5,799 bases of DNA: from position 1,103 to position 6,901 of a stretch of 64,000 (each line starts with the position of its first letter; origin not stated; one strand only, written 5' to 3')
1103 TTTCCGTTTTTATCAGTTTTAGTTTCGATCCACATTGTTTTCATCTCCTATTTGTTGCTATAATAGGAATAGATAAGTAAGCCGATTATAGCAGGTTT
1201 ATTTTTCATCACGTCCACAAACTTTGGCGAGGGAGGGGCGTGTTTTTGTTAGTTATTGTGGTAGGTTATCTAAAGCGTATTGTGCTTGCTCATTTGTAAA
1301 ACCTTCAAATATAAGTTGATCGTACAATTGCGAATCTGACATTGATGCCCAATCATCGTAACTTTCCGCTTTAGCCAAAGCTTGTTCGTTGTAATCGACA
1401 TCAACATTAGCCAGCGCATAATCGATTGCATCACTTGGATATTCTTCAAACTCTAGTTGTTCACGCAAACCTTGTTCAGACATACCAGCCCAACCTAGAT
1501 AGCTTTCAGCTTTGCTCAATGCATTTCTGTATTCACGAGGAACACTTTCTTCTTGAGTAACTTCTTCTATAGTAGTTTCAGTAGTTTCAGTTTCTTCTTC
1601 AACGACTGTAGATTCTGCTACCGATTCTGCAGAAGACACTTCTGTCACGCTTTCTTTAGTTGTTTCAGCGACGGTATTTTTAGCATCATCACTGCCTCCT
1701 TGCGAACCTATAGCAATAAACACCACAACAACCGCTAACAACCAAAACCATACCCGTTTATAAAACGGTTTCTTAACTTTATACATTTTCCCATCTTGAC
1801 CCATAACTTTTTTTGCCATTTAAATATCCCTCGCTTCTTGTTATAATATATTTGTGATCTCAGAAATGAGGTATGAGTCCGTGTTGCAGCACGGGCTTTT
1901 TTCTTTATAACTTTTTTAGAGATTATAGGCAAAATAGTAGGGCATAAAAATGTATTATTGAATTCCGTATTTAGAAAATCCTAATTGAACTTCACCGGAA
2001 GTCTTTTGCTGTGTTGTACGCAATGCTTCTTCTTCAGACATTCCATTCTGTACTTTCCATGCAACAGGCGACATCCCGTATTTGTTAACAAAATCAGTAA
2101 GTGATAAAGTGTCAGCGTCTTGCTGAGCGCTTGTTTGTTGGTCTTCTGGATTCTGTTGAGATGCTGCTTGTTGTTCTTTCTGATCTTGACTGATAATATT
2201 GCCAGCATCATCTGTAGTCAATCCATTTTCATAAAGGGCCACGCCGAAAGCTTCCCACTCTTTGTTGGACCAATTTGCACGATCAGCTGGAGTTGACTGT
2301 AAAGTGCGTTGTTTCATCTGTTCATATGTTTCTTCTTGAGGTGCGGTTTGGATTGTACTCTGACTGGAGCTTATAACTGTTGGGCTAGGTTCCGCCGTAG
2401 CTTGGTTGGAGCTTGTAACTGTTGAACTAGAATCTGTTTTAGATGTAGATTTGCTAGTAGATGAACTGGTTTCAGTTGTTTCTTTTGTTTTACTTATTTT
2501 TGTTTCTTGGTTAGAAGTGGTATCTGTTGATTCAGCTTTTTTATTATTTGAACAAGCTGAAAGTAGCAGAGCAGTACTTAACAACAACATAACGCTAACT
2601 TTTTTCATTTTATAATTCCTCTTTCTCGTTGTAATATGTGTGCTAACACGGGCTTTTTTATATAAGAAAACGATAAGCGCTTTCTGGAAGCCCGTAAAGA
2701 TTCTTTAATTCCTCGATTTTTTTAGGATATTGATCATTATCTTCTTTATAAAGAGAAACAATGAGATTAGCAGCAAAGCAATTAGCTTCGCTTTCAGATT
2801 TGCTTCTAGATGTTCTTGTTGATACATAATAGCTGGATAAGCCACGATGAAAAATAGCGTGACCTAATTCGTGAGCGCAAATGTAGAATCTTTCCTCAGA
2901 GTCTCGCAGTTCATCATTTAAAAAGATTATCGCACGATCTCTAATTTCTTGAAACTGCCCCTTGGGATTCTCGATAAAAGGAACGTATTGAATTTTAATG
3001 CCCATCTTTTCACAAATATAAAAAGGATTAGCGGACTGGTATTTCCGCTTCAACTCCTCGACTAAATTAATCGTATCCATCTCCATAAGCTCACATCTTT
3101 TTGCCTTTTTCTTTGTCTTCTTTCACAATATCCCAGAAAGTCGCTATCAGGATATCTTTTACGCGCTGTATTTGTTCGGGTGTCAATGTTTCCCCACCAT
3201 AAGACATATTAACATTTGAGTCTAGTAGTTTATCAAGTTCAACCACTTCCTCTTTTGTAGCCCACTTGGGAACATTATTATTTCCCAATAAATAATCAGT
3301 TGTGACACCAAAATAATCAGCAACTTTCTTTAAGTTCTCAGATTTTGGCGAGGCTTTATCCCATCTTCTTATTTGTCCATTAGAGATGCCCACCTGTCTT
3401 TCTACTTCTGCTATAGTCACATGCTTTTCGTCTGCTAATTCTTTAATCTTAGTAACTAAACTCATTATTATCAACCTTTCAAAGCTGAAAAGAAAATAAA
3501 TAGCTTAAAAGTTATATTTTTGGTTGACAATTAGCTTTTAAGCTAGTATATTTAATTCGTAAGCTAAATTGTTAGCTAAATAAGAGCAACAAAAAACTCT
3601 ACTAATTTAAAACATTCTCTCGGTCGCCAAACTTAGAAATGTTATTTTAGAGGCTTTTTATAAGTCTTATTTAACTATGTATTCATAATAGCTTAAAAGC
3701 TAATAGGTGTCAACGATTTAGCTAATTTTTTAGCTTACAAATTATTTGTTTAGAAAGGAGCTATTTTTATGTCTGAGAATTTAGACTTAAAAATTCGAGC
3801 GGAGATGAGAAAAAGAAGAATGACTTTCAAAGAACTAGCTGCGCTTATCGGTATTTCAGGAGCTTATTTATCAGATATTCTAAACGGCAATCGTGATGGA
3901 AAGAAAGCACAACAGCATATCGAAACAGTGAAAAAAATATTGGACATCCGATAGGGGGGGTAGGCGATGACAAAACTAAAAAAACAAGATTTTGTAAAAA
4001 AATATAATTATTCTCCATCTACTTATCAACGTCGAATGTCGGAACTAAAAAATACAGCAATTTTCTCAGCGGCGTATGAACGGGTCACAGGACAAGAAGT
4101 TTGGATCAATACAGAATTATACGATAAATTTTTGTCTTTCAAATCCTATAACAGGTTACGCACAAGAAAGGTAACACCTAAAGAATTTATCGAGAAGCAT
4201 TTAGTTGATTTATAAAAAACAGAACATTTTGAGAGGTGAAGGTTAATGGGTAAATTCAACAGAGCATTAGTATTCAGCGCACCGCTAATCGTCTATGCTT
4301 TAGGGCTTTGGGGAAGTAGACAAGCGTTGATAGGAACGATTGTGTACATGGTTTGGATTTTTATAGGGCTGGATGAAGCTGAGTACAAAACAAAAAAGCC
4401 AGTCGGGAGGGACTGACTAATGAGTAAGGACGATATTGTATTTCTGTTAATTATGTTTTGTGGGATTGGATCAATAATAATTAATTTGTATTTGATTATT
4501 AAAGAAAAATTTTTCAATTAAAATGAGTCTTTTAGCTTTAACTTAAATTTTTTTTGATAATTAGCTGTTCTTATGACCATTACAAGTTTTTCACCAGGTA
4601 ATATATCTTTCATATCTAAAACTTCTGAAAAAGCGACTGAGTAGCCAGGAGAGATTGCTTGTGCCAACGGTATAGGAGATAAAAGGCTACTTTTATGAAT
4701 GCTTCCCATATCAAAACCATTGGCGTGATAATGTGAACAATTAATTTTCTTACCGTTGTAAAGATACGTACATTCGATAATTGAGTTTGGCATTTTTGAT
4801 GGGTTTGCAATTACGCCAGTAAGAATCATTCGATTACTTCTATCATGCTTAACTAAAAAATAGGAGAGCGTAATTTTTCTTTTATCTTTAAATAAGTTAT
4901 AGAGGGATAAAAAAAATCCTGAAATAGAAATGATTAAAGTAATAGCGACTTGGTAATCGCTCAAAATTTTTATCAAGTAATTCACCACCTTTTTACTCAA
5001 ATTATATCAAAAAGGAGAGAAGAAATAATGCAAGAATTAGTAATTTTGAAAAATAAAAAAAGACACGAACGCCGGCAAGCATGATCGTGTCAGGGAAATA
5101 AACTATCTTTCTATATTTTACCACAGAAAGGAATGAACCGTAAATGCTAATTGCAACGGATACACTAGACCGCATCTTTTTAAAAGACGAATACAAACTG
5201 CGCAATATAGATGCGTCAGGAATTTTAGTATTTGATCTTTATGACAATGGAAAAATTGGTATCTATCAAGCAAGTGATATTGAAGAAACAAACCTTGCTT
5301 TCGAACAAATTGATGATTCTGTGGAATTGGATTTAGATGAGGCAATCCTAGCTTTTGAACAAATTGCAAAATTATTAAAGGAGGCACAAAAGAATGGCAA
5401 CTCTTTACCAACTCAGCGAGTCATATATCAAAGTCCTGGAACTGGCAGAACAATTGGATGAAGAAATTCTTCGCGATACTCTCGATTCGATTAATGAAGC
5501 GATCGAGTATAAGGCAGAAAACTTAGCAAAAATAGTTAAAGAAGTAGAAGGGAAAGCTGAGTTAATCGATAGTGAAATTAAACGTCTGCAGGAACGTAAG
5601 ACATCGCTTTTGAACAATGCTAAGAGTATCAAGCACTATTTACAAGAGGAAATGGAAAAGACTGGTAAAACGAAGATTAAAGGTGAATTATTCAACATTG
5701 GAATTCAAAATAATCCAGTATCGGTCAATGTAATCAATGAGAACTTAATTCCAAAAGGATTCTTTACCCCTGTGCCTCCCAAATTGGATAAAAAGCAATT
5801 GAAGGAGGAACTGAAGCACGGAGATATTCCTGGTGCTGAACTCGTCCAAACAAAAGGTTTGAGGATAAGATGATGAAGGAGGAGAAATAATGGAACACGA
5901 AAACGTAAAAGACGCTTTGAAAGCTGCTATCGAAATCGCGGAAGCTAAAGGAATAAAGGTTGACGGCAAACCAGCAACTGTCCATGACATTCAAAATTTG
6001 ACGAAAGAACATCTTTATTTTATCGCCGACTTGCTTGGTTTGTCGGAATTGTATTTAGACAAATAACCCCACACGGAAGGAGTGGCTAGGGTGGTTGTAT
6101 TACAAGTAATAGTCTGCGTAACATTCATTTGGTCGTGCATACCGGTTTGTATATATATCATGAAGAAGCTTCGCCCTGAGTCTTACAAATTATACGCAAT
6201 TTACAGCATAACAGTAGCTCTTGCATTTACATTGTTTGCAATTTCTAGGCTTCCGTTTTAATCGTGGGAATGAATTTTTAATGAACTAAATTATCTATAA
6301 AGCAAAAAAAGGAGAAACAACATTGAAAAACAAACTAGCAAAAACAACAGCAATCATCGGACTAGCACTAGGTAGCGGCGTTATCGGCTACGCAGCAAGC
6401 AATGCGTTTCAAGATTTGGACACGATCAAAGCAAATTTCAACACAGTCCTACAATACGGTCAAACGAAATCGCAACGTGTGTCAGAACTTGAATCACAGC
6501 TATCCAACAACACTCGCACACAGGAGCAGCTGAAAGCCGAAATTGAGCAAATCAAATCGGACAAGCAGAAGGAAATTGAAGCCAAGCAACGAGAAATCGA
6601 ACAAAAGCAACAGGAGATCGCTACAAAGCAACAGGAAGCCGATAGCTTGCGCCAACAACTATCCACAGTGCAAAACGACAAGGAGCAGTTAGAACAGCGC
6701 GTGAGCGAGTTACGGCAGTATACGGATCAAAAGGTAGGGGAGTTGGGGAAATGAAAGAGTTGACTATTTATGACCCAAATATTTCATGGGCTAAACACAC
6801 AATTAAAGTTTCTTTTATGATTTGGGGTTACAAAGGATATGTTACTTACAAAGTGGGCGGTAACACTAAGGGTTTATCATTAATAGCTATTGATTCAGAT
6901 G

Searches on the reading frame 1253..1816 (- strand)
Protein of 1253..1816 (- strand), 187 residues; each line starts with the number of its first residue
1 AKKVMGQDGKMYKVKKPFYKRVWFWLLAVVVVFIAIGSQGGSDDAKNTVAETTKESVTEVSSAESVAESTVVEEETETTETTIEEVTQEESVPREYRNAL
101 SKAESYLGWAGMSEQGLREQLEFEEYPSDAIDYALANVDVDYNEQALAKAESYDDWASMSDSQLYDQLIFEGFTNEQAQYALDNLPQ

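Call 42: search_protein_families(library=pfam, proteins=[window:1253-1816:-], max_evalue=0.01)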
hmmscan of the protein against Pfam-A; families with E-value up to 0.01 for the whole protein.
window:1253-1816:- (187 aa): 3 families
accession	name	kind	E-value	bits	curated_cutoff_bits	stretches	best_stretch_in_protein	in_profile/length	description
PF07553.16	Lipoprotein_Ltp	-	1.1e-29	102.7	23.2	2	141-185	1-48/48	Host cell surface-exposed lipoprotein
PF21827.1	New_glue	-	0.0012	18.9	31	1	25-86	5-66/94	New glue protein family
PF21982.2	RecX_HTH1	-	0.0016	18.8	26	0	99-136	1-38/40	RecX, first three-helix domain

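Call 65: search_protein_families(library=phrogs, proteins=[window:1253-1816:-], max_evalue=0.01)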
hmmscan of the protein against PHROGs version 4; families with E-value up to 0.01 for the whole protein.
window:1253-1816:- (187 aa): 11 families
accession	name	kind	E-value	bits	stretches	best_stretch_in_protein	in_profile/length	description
phrog_4980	-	moron, auxiliary metabolic gene and host takeover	4.3e-60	203.7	1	2-186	3-180/181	superinfection exclusion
phrog_15667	-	moron, auxiliary metabolic gene and host takeover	3.7e-58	197.8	1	52-187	65-206/208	superinfection exclusion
phrog_13294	-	other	1.7e-20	74.5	1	76-184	186-293/294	lipoprotein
phrog_8545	-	moron, auxiliary metabolic gene and host takeover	4.1e-12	47.3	1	9-98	4-85/177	superinfection exclusion Sie-like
phrog_14275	-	unknown function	1.2e-08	35.8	1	13-77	26-94/178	-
phrog_23980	-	unknown function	1.6e-08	35.5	1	13-83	5-75/193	-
phrog_806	-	unknown function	9.9e-07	30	1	18-97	1-81/187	-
phrog_8263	-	unknown function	3.4e-05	24.8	1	16-86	1-81/197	-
phrog_1152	-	lysis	0.001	20.1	1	11-98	1-99/127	Rz-like spanin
phrog_197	-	moron, auxiliary metabolic gene and host takeover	0.0048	17.4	1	15-133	222-340/486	Zot-like toxin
phrog_13160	-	unknown function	0.0063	17.5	1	20-77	21-78/139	-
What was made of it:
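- On Prophage superinfection-exclusion genes (Ltp / Sie type): A genuine Ltp gene sits at 1253-1819 (-) (calls 42, 65).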

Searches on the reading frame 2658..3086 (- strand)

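Call 29: search_protein_families(library=pfam, proteins=[window:2658-3086:-], max_evalue=0.001)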
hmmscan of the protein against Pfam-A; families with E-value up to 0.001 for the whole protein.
window:2658-3086:- (142 aa): 1 family
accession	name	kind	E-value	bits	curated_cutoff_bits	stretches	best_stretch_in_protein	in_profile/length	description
PF06114.19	Peptidase_M78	-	1.8e-13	50.8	22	1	25-137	1-117/123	IrrE N-terminal-like domain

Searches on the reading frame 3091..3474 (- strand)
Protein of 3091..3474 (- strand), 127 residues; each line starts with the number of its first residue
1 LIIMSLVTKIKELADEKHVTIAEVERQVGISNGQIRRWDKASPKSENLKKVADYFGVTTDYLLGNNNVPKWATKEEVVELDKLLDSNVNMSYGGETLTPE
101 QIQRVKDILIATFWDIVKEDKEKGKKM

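Call 29: search_protein_families(library=pfam, proteins=[window:3091-3474:-], max_evalue=0.001)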
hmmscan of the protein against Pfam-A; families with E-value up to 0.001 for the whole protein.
window:3091-3474:- (127 aa): 4 families
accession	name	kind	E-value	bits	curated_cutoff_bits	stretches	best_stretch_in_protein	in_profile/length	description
PF01381.28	HTH_3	-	1.1e-07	32.2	23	1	10-62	1-55/55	Helix-turn-helix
PF12844.13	HTH_19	-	1.8e-06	28.2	30.2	1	9-67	3-63/64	Helix-turn-helix domain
PF13443.12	HTH_26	-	6.6e-06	26.7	22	1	9-58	1-53/63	Cro/C1-type HTH DNA-binding domain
PF13518.12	HTH_28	-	0.00075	20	25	0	13-40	8-34/52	Helix-turn-helix domain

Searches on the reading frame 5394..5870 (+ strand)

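Call 42: search_protein_families(library=pfam, proteins=[window:5394-5870:+], max_evalue=0.01)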
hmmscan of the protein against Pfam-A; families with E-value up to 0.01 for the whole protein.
window:5394-5870:+ (159 aa): 1 family
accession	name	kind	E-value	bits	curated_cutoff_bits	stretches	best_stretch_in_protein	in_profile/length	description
PF05565.16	Sipho_Gp157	-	2.4e-48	164.7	28.6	1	3-159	1-162/162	Siphovirus Gp157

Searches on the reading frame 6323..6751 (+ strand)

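Call 42: search_protein_families(library=pfam, proteins=[window:6323-6751:+], max_evalue=0.01)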
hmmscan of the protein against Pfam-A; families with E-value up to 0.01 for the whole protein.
window:6323-6751:+ (143 aa): 6 families
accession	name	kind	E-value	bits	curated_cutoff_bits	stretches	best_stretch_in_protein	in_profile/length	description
PF16515.11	HIP1_clath_bdg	-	0.00036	21.3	28.8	1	64-132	26-94/99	Clathrin-binding domain of Huntingtin-interacting protein 1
PF13851.11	GAS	-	0.0014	18.5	32.3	1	41-139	44-141/200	Growth-arrest specific micro-tubule binding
PF02601.20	Exonuc_VII_L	-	0.0023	17.9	35.9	1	27-136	166-272/315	Exonuclease VII, large subunit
PF14479.11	HeLo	-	0.0031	17.8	23.2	1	50-135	108-171/205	Prion-inhibition and propagation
PF07902.16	Gp58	-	0.0055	15.5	34.5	1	32-139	229-334/594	gp58-like protein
PF05929.16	Phage_GPO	-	0.0059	16.7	33.6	1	16-132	128-235/268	Phage capsid scaffolding protein (GPO) serine peptidase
